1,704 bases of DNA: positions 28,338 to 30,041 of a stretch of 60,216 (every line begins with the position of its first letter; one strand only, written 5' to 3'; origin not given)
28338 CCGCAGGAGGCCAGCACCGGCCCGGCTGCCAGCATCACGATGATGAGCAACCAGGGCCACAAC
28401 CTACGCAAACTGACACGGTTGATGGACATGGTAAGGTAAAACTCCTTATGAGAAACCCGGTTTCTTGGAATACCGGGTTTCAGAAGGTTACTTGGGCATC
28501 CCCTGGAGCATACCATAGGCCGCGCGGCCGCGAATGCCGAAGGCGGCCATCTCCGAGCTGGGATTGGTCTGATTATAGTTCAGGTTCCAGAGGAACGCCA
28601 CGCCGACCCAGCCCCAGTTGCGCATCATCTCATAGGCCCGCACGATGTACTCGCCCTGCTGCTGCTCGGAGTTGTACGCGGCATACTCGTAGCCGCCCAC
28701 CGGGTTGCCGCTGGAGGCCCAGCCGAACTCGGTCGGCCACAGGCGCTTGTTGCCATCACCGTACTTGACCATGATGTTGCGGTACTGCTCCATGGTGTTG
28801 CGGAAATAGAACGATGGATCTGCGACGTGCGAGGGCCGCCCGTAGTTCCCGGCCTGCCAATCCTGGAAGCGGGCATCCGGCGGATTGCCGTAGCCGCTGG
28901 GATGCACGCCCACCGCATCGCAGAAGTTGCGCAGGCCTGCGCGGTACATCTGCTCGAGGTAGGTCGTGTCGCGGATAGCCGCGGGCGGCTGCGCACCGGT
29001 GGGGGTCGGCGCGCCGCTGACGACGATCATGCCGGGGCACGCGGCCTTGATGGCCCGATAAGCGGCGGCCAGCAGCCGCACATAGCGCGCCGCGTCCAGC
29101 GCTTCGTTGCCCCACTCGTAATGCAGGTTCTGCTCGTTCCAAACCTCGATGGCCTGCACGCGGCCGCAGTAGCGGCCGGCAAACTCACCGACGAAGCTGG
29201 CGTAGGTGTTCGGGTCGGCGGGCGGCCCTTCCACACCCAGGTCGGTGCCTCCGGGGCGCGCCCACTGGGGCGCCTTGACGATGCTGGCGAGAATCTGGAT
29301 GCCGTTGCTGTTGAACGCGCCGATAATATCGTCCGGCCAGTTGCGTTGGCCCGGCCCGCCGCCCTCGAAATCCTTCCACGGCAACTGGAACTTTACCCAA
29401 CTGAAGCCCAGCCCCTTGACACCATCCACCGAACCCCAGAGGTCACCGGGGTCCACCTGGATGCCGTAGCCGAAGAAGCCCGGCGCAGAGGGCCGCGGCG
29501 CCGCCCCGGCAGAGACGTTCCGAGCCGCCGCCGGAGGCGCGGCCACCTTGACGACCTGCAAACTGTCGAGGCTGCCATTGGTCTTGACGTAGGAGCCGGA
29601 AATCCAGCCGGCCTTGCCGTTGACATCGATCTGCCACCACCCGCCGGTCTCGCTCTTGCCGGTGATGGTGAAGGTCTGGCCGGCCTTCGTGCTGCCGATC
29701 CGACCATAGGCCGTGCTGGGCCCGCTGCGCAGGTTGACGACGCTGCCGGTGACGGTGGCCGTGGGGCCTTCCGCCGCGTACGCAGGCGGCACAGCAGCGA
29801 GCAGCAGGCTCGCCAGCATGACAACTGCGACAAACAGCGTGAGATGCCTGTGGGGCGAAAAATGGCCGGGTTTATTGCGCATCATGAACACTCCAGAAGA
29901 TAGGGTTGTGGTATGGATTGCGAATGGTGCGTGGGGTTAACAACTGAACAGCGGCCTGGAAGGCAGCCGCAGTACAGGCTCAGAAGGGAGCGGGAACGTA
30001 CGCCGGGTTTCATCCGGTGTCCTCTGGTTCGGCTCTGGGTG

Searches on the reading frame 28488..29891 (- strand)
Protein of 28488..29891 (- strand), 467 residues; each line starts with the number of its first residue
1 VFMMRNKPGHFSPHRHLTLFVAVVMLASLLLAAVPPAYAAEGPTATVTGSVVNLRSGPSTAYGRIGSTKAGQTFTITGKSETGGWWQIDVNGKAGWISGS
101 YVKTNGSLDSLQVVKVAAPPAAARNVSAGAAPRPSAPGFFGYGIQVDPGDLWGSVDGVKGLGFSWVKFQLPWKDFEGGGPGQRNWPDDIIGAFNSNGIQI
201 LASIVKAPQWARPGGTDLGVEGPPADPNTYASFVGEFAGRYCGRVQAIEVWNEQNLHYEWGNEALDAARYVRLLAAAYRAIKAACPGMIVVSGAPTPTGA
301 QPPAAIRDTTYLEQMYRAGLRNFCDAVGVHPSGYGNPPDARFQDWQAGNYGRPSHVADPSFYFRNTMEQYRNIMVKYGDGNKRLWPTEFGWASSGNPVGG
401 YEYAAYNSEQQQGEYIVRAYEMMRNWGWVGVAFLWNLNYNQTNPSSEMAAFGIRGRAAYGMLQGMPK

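Call 6: search_protein_families(library=pfam, proteins=[window:28488-29891:-], max_evalue=0.01)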
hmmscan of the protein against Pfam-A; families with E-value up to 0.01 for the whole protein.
window:28488-29891:- (467 aa): 4 families
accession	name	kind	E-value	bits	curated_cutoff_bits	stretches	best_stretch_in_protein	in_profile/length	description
PF08239.17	SH3_3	-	5.4e-14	52.6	27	1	50-103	1-54/54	Bacterial SH3 domain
PF07653.23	SH3_2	-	5e-06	26.6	21.8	1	69-103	19-53/55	Variant SH3 domain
PF06347.19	SH3_4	-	0.0002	21.5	24.1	1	51-99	4-51/56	Bacterial SH3 domain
PF14627.12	DUF4453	-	0.0084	16.7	26.1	0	34-97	26-94/109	Domain of unknown function (DUF4453)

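Call 7: find_encoding_contigs(protein=window:28488-29891:-, flank=10000, max_places=10)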
Protein window:28488-29891:- (467 aa): no gene with exactly this product is on record in the collection.

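Call 15: find_related_loci(query=window:28488-29891:-, collection=genome_contigs, flank=10000)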
Query window:28488-29891:- (467 aa) in genome_contigs; peptide patterns used: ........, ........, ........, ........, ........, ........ (x = any residue, [..] = any of these).
600 stretches matched a pattern (row limit reached: there are more); 593 encode a relative of the query (tblastn E <= 1e-3); the best 80 are kept; 78 distinct loci.
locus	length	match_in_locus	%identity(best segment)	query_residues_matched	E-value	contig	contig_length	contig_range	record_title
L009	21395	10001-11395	96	3-467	0e+0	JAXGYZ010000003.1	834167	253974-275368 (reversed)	MAG: Anaerolineae bacterium isolate AnMBR.bin525 bin525_3, whole genome shotgun sequence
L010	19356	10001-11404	92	3-467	0e+0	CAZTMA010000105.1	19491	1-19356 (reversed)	MAG TPA_asm: uncultured Anaerolineales bacterium isolate SRP239243_co1_342 genome assembly, contig: NODE_4483_length_194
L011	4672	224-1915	73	41-467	0e+0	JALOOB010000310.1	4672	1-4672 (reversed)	MAG: Anaerolineae bacterium isolate Prado092 scaffold_38454, whole genome shotgun sequence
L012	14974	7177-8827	67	3-467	0e+0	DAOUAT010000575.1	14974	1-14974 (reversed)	MAG TPA_asm: Anaerolineae bacterium isolate H66_683 k113_73387, whole genome shotgun sequence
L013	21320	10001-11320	68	41-467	0e+0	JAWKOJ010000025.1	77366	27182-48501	MAG: Caldilineales bacterium isolate ABC2.10 ABC2.10.fa-25, whole genome shotgun sequence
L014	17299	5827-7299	71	34-459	0e+0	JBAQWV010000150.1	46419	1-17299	MAG: Anaerolineae bacterium isolate MFD10595_ilm_asm_bin30 k127_189037, whole genome shotgun sequence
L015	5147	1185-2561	68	15-467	0e+0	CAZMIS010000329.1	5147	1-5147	MAG TPA_asm: uncultured Anaerolineales bacterium isolate binchicken_co111_72 genome assembly, contig: NODE_35865_length_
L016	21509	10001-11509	69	40-463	0e+0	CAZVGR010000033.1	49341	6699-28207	MAG TPA_asm: uncultured Anaerolinea sp. isolate SRP304446_co1_50 genome assembly, contig: NODE_461_length_49341_cov_20.0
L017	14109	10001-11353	64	28-467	0e+0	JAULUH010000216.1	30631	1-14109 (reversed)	MAG: Anaerolineae bacterium isolate P_ANAE NODE_2179_length_30631_cov_1.848676, whole genome shotgun sequence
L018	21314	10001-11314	67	45-467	0e+0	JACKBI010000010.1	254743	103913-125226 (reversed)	MAG: Anaerolineales bacterium isolate HK-STAS-CHLO-17 HK-STAS-CHLO-17_10, whole genome shotgun sequence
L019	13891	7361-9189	71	41-467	0e+0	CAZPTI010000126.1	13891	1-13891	MAG TPA_asm: uncultured Anaerolineales bacterium isolate SRP278314_co2_92 genome assembly, contig: NODE_5900_length_1389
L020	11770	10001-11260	69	41-463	0e+0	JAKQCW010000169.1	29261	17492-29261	MAG: Chloroflexota bacterium isolate USDE_maxbin.019 k141_1526267, whole genome shotgun sequence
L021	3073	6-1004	79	131-463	1e-176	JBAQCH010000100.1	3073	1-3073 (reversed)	MAG: Anaerolineae bacterium isolate MFD10570_ilm_asm_bin10 k127_5843, whole genome shotgun sequence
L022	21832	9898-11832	61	47-467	4e-161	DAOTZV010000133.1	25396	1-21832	MAG TPA_asm: Anaerolineae bacterium isolate H6_565 k131_377749, whole genome shotgun sequence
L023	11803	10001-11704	88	33-467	0e+0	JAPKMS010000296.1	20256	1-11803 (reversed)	MAG: Anaerolineae bacterium isolate MO66 k75_398726, whole genome shotgun sequence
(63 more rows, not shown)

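Call 22: find_homologous_proteins(query=window:28488-29891:-, max_evalue=1e-100)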
Query window:28488-29891:- (467 aa): 500 proteins with E <= 1e-100 among 8000 candidates; the best 120 are listed.
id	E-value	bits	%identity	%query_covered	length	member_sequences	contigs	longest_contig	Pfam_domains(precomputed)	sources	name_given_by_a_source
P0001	0.0e+0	1041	96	100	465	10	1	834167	PF08239.18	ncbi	-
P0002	4.1e-241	819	76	99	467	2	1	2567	PF08239.18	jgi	jgi:hypothetical protein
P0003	4.6e-237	806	78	90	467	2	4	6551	PF08239.18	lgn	-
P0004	7.0e-235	799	74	99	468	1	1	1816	PF08239.18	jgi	jgi:hypothetical protein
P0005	1.2e-231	788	78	93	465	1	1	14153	PF08239.18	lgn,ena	-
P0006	9.5e-231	785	73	99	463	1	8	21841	PF06347.20,PF08239.18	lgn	-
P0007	3.0e-229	780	72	97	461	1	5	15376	PF08239.18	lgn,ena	-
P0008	3.2e-229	780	76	93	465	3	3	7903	PF08239.18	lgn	-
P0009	5.3e-228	776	73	98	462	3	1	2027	PF08239.18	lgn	-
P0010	9.0e-228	775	77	90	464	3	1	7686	PF08239.18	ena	-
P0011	1.2e-227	775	74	98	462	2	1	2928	PF08239.18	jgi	jgi:hypothetical protein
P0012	1.6e-227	775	72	98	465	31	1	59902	PF08239.18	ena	-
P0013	5.0e-227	773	72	98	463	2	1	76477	PF08239.18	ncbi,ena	-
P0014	2.8e-226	770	77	91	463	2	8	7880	PF08239.18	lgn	-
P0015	3.4e-226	770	71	98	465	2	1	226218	PF08239.18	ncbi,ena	-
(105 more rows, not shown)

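Call 23: find_encoding_contigs(protein=window:28488-29885:-, flank=10000, max_places=10)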
Protein window:28488-29885:- (465 aa): no gene with exactly this product is on record in the collection.

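Call 26: find_encoding_contigs(protein=P0121, flank=10000, max_places=10)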
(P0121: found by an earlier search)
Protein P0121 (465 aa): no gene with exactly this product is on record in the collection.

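Call 27: find_encoding_contigs(protein=P0123, flank=10000, max_places=10)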
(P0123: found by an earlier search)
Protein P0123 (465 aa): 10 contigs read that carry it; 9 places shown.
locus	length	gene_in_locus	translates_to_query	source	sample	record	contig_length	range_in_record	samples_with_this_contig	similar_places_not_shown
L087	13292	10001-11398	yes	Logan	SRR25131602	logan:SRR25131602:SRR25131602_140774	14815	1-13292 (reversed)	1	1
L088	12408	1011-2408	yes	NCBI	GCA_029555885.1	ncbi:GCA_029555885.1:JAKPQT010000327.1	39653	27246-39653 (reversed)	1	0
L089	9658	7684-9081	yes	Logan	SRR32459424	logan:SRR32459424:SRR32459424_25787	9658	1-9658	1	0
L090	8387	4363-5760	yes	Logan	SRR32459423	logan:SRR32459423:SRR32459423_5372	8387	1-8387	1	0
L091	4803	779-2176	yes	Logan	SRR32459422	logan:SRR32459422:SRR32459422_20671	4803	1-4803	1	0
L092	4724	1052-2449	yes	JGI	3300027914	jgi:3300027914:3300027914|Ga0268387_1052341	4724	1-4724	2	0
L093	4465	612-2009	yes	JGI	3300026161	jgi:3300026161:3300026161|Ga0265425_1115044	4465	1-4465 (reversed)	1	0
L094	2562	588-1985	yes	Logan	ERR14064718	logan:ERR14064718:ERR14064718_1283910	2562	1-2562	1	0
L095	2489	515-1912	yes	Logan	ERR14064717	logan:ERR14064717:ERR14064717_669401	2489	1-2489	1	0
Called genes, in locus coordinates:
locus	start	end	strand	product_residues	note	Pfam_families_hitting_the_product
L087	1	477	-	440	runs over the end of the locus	PF00675:Peptidase_M16, PF05193:Peptidase_M16_C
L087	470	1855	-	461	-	PF00675:Peptidase_M16, PF05193:Peptidase_M16_C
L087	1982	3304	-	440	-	PF03721:UDPG_MGDP_dh_N, PF00984:UDPG_MGDP_dh, PF03720:UDPG_MGDP_dh_C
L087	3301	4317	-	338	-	PF03706:LPG_synthase_TM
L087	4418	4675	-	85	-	-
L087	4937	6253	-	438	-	-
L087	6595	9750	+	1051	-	-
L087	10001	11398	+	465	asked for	PF08239:SH3_3, PF07653:SH3_2 (weak)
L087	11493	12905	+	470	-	PF02449:Glyco_hydro_42 (weak), PF00331:Glyco_hydro_10 (faint)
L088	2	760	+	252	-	?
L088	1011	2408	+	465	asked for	PF08239:SH3_3, PF07653:SH3_2 (weak)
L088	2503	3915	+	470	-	PF02449:Glyco_hydro_42 (weak), PF00331:Glyco_hydro_10 (faint)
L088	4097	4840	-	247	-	-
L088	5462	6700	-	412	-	PF00872:Transposase_mut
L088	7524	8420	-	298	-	PF00528:BPD_transp_1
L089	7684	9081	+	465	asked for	PF08239:SH3_3, PF07653:SH3_2 (weak)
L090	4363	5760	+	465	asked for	PF08239:SH3_3, PF07653:SH3_2 (weak)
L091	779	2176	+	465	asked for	PF08239:SH3_3, PF07653:SH3_2 (weak)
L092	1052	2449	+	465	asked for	PF08239:SH3_3, PF07653:SH3_2 (weak)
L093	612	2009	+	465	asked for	PF08239:SH3_3, PF07653:SH3_2 (weak)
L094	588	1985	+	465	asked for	PF08239:SH3_3, PF07653:SH3_2 (weak)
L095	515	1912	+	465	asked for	PF08239:SH3_3, PF07653:SH3_2 (weak)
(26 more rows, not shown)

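Call 28: find_encoding_contigs(protein=P0124, flank=10000, max_places=10)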
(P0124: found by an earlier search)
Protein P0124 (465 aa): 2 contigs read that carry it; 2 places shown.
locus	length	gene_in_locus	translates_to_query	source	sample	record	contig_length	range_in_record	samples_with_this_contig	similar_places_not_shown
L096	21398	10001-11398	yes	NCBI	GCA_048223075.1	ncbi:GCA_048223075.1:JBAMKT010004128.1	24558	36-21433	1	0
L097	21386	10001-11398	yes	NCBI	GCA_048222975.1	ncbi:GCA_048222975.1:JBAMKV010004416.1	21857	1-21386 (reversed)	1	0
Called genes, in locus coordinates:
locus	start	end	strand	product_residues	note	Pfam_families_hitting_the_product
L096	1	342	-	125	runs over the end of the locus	?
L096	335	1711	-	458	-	PF00675:Peptidase_M16, PF05193:Peptidase_M16_C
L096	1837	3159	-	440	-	PF03446:NAD_binding_2 (faint), PF03721:UDPG_MGDP_dh_N, PF00984:UDPG_MGDP_dh, PF03720:UDPG_MGDP_dh_C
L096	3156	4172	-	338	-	PF03706:LPG_synthase_TM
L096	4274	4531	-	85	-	-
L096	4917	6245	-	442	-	-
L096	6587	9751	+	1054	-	PF00704:Glyco_hydro_18 (faint), PF08239:SH3_3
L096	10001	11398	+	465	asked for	PF08239:SH3_3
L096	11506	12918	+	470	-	PF02449:Glyco_hydro_42 (weak)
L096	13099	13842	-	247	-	-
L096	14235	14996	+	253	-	PF19961:EAD8, PF19956:EAD2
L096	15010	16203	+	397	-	-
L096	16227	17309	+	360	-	PF13191:AAA_16 (weak), PF07724:AAA_2, PF07728:AAA_5, PF13401:AAA_22 (weak), PF00004:AAA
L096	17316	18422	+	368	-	PF05762:VWA_CoxE (faint)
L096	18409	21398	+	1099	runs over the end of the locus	-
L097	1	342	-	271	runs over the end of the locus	?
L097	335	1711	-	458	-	PF00675:Peptidase_M16, PF05193:Peptidase_M16_C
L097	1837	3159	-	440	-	PF03446:NAD_binding_2 (faint), PF03721:UDPG_MGDP_dh_N, PF00984:UDPG_MGDP_dh, PF03720:UDPG_MGDP_dh_C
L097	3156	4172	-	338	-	PF03706:LPG_synthase_TM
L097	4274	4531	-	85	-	-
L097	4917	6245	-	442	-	-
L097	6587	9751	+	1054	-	PF00704:Glyco_hydro_18 (faint), PF08239:SH3_3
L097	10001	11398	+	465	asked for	PF08239:SH3_3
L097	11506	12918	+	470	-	PF02449:Glyco_hydro_42 (weak)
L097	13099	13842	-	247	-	-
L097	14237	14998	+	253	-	PF19961:EAD8, PF19956:EAD2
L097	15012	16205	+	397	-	-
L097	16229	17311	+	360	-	PF13191:AAA_16 (weak), PF07724:AAA_2, PF07728:AAA_5, PF13401:AAA_22 (weak), PF00004:AAA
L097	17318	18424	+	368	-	PF05762:VWA_CoxE (faint)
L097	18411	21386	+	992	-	?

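Call 44: search_protein_families(library=phrogs, proteins=[window:28488-29891:-], max_evalue=0.001)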
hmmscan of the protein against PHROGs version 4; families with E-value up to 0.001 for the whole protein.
window:28488-29891:- (467 aa): 2 families
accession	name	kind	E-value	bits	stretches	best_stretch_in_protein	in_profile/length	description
phrog_1794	-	lysis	1e-10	42.5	1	44-105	271-330/336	amidase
phrog_18955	-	unknown function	0.00013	21.8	1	44-105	208-264/483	-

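Call 47: find_homologous_proteins(query=L096:6587-9751:+, max_evalue=1e-150)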
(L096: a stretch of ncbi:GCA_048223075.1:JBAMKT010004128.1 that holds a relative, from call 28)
Query L096:6587-9751:+ (1054 aa): 286 proteins with E <= 1e-150 among 8000 candidates; the best 120 are listed.
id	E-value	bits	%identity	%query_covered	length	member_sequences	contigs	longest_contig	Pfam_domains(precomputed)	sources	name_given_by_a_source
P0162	0.0e+0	2339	96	100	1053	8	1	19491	PF08239.18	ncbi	-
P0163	0.0e+0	1860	75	100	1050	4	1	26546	PF06347.20,PF00704.35,PF08239.18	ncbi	ncbi:MAG: SH3 domain-containing protein [Anaerolineae bacterium]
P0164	0.0e+0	1845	74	99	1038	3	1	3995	PF00704.35,PF08239.18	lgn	-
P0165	0.0e+0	1842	74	100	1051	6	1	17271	PF06347.20,PF08239.18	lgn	-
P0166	0.0e+0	1828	75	99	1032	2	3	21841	PF00704.35,PF08239.18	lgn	-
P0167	0.0e+0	1782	73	99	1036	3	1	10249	PF08239.18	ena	-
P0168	0.0e+0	1769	71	100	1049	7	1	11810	PF00704.35,PF08239.18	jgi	jgi:hypothetical protein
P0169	0.0e+0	1767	71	100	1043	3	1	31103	PF00704.35,PF08239.18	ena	-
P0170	0.0e+0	1762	71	100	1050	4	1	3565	PF06347.20,PF08239.18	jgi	-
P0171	0.0e+0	1762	72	100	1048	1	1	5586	PF08239.18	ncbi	-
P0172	0.0e+0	1762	70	100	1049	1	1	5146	PF00704.35,PF08239.18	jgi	jgi:uncharacterized protein YraI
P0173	0.0e+0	1755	71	100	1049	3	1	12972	PF08239.18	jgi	jgi:uncharacterized protein YraI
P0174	0.0e+0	1753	71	99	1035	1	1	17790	PF08239.18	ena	-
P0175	0.0e+0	1744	70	100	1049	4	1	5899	PF00704.35,PF08239.18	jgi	jgi:hypothetical protein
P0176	0.0e+0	1743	69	100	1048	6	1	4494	PF00704.35,PF08239.18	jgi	jgi:hypothetical protein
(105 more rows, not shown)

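Call 48: list_cluster_members(proteins=[P0162])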
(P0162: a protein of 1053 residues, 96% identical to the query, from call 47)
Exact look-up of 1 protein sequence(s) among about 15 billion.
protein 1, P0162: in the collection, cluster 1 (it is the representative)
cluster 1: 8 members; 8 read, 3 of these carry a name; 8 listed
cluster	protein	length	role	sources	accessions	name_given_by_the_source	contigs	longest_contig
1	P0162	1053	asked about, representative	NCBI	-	-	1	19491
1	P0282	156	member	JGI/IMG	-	hypothetical protein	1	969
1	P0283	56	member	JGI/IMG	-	choline dehydrogenase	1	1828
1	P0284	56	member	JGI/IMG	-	choline dehydrogenase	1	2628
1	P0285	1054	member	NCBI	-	-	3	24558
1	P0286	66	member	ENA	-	-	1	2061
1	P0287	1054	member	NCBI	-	-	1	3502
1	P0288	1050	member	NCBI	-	-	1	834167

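Call 49: find_encoding_contigs(protein=P0287, flank=10000, max_places=10)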
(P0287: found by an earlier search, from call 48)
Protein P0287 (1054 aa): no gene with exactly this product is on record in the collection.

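Call 51: find_encoding_contigs(protein=P0282, flank=10000, max_places=10)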
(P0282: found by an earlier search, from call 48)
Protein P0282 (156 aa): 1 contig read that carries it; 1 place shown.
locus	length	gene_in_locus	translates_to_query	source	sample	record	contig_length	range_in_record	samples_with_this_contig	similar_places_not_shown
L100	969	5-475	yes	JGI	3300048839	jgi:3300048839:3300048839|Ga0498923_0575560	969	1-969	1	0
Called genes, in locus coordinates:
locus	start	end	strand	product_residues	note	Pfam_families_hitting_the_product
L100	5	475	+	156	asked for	-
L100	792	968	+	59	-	?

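Call 61: search_protein_families(library=ncbifam, proteins=[window:28488-29885:-], max_evalue=0.00001)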
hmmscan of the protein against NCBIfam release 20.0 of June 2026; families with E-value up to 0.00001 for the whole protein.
window:28488-29885:- (465 aa): 2 families
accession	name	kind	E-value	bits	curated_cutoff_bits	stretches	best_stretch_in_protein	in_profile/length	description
NF040678.1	EntFM_CwpFM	equivalog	1.3e-09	37.6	720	1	44-105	63-122/430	enterotoxin EntFM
TIGR04211.1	SH3_and_anchor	equivalog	4.9e-07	29.6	65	1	50-106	8-64/198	TIGR04211 family SH3 domain-containing protein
